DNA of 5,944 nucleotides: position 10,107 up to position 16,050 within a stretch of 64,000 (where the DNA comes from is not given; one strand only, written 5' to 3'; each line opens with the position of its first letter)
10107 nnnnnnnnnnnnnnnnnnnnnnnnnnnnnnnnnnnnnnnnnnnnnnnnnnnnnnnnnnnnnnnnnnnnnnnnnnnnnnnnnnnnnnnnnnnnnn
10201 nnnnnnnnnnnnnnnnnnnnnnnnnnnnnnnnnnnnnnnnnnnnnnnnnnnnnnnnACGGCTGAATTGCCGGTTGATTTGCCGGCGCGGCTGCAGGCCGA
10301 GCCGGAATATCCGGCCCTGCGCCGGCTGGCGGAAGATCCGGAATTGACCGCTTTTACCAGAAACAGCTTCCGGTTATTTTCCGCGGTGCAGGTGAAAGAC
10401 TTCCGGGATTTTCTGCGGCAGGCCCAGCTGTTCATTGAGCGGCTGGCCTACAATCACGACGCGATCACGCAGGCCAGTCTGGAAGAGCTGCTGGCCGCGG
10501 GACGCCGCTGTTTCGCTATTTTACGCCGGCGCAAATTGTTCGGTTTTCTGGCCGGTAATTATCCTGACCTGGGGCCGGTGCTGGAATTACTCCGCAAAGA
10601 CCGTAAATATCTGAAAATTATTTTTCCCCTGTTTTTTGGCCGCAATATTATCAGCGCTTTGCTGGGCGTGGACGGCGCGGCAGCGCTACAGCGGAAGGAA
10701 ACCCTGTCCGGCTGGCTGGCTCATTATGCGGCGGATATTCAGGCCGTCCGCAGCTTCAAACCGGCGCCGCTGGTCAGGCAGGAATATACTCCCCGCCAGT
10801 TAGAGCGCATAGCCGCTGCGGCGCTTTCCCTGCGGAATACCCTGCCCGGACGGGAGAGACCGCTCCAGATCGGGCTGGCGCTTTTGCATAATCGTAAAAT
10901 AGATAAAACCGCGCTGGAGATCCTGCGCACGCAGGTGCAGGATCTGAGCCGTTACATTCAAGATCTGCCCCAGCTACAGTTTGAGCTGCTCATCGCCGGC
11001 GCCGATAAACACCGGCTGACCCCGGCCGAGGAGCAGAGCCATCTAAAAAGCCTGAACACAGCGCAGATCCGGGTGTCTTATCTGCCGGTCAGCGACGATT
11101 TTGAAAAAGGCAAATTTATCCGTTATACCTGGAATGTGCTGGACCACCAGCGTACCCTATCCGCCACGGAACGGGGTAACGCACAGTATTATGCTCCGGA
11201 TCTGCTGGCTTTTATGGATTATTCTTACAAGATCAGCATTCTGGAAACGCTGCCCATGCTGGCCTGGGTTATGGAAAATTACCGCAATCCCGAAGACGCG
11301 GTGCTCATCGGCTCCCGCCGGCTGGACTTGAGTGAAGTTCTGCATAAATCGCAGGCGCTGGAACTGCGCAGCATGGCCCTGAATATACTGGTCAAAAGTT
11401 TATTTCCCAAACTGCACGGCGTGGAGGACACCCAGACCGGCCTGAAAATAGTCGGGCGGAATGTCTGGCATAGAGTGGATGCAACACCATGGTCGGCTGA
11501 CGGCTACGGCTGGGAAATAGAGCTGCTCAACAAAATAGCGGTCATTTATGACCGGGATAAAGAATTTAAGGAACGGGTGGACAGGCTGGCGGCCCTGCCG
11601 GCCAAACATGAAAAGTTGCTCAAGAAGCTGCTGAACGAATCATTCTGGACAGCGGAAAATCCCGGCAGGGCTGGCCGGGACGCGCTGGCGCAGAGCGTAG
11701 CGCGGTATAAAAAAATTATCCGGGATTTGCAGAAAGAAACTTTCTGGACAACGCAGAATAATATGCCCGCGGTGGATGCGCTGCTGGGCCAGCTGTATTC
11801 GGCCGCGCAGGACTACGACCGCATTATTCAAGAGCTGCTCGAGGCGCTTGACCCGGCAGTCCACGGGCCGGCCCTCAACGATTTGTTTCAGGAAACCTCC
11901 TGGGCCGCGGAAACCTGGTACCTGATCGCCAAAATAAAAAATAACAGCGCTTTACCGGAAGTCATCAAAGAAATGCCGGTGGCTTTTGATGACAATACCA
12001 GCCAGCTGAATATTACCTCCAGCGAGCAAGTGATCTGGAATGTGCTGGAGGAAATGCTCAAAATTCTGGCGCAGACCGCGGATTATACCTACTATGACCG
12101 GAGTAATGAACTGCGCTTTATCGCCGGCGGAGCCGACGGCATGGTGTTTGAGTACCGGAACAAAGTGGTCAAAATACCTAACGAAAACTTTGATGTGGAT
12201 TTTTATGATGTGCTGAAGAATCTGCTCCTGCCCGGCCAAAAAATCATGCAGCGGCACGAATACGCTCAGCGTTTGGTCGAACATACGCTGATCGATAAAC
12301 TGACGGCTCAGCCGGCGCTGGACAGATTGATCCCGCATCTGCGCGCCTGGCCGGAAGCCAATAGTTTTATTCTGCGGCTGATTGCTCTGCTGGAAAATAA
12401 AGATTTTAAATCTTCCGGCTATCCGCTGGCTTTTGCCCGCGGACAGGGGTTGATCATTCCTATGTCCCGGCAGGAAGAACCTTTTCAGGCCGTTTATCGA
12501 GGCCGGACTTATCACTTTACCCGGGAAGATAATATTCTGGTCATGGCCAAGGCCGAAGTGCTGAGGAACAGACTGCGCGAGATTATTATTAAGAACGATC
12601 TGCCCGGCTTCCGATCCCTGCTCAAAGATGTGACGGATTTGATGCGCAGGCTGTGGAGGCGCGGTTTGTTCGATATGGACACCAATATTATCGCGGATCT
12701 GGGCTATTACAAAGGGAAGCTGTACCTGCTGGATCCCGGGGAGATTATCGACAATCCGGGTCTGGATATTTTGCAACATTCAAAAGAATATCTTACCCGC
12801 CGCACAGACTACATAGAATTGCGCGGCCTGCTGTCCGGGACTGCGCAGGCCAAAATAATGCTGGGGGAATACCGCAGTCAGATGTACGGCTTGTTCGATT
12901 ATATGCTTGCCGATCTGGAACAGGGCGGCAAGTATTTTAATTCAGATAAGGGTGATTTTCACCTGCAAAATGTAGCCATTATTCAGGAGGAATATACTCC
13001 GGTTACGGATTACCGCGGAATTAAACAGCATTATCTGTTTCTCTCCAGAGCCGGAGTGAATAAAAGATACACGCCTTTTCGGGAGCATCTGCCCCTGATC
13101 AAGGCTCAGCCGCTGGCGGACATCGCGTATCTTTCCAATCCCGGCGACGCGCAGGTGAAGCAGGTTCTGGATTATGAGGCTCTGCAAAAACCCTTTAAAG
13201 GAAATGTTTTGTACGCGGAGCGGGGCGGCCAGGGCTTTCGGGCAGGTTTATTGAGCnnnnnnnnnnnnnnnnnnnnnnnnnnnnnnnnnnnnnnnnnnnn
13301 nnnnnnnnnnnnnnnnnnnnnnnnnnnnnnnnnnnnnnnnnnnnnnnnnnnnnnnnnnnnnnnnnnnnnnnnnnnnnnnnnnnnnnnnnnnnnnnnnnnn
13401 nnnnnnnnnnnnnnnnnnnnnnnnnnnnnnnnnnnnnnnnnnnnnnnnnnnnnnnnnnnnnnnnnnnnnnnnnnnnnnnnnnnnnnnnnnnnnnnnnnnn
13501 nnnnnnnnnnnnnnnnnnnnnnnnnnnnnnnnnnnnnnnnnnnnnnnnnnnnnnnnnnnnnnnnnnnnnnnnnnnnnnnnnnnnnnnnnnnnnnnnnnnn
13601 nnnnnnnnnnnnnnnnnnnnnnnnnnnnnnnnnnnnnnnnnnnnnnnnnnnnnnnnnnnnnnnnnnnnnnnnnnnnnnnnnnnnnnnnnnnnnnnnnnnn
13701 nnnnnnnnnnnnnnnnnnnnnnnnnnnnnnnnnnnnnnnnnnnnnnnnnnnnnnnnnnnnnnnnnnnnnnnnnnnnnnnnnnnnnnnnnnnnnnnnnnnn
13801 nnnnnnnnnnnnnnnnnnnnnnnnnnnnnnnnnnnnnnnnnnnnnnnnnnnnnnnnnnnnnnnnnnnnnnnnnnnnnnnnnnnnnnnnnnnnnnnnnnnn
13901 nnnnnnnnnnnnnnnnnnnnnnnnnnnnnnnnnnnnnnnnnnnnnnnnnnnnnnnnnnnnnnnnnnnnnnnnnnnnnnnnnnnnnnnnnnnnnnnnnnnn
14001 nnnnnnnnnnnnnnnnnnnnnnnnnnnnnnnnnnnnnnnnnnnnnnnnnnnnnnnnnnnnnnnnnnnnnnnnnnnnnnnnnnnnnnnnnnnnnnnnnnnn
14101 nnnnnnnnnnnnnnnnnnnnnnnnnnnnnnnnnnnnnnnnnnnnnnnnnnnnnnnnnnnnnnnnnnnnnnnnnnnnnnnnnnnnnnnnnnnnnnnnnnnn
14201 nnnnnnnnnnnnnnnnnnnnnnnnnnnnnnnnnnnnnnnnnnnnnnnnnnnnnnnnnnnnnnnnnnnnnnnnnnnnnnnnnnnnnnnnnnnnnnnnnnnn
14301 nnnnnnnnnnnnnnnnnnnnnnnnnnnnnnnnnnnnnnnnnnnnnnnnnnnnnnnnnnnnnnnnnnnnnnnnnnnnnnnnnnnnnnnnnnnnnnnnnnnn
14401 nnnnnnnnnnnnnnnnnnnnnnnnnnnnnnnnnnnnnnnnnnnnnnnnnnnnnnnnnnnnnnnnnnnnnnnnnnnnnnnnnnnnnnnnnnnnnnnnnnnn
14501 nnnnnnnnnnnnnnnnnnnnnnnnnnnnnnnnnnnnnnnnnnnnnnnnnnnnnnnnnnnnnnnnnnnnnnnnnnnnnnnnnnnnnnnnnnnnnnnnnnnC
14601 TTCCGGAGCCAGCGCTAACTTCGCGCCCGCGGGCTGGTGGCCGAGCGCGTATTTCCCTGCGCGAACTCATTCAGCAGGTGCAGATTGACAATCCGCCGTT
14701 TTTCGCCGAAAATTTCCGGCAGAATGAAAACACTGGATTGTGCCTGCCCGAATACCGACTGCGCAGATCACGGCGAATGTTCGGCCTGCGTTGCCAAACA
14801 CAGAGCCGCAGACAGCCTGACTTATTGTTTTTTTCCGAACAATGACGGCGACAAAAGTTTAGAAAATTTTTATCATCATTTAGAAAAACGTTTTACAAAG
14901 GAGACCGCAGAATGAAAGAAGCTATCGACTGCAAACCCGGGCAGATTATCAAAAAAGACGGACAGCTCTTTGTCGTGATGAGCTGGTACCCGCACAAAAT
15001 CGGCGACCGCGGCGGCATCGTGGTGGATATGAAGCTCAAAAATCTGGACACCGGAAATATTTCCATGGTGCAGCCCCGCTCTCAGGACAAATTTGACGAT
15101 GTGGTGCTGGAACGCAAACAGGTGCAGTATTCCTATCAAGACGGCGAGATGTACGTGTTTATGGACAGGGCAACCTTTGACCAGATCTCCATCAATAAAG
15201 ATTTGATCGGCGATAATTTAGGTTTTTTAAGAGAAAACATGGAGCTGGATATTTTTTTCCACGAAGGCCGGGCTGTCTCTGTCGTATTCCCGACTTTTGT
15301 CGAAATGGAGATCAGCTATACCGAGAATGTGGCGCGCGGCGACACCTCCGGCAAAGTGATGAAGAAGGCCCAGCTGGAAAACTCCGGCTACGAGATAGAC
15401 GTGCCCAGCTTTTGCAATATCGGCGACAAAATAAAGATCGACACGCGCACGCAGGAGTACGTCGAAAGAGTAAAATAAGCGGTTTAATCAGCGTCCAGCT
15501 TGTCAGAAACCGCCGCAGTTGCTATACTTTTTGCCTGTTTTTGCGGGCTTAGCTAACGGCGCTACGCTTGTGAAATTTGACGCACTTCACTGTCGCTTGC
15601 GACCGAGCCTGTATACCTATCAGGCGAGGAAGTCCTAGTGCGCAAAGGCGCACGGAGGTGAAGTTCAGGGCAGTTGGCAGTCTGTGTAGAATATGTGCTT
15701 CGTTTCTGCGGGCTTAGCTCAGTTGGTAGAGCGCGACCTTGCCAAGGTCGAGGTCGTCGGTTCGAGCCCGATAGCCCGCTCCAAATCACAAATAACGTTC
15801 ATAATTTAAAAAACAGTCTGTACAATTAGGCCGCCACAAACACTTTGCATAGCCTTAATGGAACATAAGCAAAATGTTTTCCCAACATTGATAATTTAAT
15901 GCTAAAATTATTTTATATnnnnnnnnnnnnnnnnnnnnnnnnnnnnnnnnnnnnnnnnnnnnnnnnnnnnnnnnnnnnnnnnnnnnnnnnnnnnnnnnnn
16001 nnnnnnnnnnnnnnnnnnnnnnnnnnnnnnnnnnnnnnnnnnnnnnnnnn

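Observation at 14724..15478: efp with atypical loop, translationally coupled to a Cys-rich mini-ORF and adjacent to the giant glycosyltransferase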

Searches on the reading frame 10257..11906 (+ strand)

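Call 22: search_protein_families(library=pfam, proteins=[window:10257-11906:+], max_evalue=1)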
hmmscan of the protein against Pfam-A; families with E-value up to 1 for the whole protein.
window:10257-11906:+ (550 aa): 2 families
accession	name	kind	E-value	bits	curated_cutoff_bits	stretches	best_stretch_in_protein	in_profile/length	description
PF17436.7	DUF5415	-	0.065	13.7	25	1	425-447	34-56/66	Family of unknown function (DUF5415)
PF02895.20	H-kinase_dim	-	0.24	12.3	23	0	467-494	37-64/68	Signal transducing histidine kinase, homodimeric domain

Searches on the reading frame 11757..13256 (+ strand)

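Call 22: search_protein_families(library=pfam, proteins=[window:11757-13256:+], max_evalue=1)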
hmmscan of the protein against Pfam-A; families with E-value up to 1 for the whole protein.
window:11757-13256:+ (500 aa): 1 family
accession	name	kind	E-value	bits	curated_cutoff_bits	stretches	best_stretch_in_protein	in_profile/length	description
PF04097.20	Nic96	-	0.18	10.6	34.2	1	12-109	422-506/607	Nup93/Nic96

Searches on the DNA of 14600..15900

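Call 75: search_rna_families(source=window, start=14600, end=15900, threshold=evalue, max_evalue=1)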
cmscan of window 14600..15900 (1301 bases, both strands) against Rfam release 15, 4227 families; matches with E-value up to 1: 1.
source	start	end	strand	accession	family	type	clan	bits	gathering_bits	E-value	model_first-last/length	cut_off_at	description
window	15708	15780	+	RF00005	tRNA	Gene; tRNA;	CL00001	68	29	2.2e-14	1-71/71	no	tRNA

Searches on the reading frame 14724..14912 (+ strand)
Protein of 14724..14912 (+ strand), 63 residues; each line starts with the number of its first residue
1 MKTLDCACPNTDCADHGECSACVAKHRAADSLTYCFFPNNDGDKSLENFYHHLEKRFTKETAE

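Call 6: search_protein_families(library=pfam, proteins=[window:14724-14912:+], max_evalue=0.01)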
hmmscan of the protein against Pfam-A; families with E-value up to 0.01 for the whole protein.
window:14724-14912:+ (63 aa): 1 family
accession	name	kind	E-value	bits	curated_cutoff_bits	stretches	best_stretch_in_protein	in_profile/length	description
PF20095.4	DUF6485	-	4.3e-05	24.4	24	1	5-50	6-58/70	Domain of unknown function (DUF6485)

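Call 14: find_homologous_proteins(query=window:14724-14912:+, max_evalue=0.001)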
Query window:14724-14912:+ (63 aa): 1 proteins with E <= 0.001 among 1 candidates.
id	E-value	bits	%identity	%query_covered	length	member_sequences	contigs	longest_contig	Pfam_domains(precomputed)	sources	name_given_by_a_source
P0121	1.1e-37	144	100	100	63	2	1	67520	PF20095.5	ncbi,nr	ncbi:MAG: DUF6485 family protein [Candidatus Margulisbacteria bacterium]|nr:DUF6485 family protein [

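Call 23: search_protein_representatives(protein=window:14724-14912:+)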
Query: 63 residues. Proteins with E-value up to 0.001 (for the whole library): 87; up to 1e-10: 27; up to 1e-30: 0. The best 87 are listed.
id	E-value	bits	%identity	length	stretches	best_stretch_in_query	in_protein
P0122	1.3e-18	82.2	43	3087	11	26-49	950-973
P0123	9.4e-17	76.4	39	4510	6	17-48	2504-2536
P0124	2.4e-16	75.1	59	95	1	4-59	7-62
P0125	1.6e-15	72.5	62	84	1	5-60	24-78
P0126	3.2e-15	71.6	53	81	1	4-58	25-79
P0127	3.7e-15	71.4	44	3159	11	23-46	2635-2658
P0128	9.4e-15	70.1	51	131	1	2-58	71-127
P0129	1.5e-14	69.5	55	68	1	4-58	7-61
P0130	3.4e-14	68.3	53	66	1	4-60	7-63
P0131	4.1e-14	68.1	55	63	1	5-59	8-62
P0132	4.6e-14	67.9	61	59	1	5-57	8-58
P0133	1.8e-13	66.1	55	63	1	4-58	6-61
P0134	2.4e-13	65.7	55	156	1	4-58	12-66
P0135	3.5e-13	65.2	52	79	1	5-58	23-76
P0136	3.8e-13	65.1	52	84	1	5-60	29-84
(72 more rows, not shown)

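Call 27: find_related_loci(query=A3, collection=metagenome_contigs, flank=6000)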
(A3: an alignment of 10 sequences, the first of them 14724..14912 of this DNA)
Query A3 (63 aa) in metagenome_contigs; peptide patterns used: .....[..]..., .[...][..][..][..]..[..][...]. (x = any residue, [..] = any of these).
600 stretches matched a pattern (row limit reached: there are more); 517 encode a relative of the query (tblastn E <= 1e-3); the best 80 are kept; 80 distinct loci.
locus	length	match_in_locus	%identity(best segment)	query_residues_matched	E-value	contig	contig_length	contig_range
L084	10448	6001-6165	67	3-57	1e-23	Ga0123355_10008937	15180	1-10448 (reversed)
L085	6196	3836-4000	60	3-57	3e-21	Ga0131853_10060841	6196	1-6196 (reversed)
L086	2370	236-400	60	3-57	3e-21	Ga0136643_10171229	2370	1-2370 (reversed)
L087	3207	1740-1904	60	3-57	5e-21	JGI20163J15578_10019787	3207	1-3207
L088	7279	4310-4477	61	5-60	5e-21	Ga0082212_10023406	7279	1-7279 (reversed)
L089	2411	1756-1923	61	2-57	4e-21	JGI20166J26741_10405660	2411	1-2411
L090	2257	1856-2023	63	5-60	7e-21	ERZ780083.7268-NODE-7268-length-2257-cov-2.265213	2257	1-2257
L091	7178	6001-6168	63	5-60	7e-21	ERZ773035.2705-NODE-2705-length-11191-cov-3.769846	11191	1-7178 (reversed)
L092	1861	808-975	63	6-61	1e-20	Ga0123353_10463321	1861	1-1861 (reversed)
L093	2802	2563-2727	60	3-57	1e-20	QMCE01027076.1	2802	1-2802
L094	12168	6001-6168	61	5-60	1e-20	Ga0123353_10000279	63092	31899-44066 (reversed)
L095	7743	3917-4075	62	5-57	2e-20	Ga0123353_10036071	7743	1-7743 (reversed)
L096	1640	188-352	60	5-59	2e-20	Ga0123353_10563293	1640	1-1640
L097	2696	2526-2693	57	5-60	2e-20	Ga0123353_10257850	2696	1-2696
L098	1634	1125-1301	59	5-63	2e-20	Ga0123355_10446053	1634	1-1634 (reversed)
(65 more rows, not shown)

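Call 48: search_protein_families(library=ncbifam, proteins=[window:14724-14912:+], max_evalue=0.01)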
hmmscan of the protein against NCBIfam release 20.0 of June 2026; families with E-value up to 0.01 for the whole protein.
window:14724-14912:+ (63 aa): 0 families

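Call 63: search_protein_families(library=padloc, proteins=[window:14724-14912:+], max_evalue=0.001)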
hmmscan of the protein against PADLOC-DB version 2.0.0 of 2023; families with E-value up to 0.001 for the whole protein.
window:14724-14912:+ (63 aa): 0 families
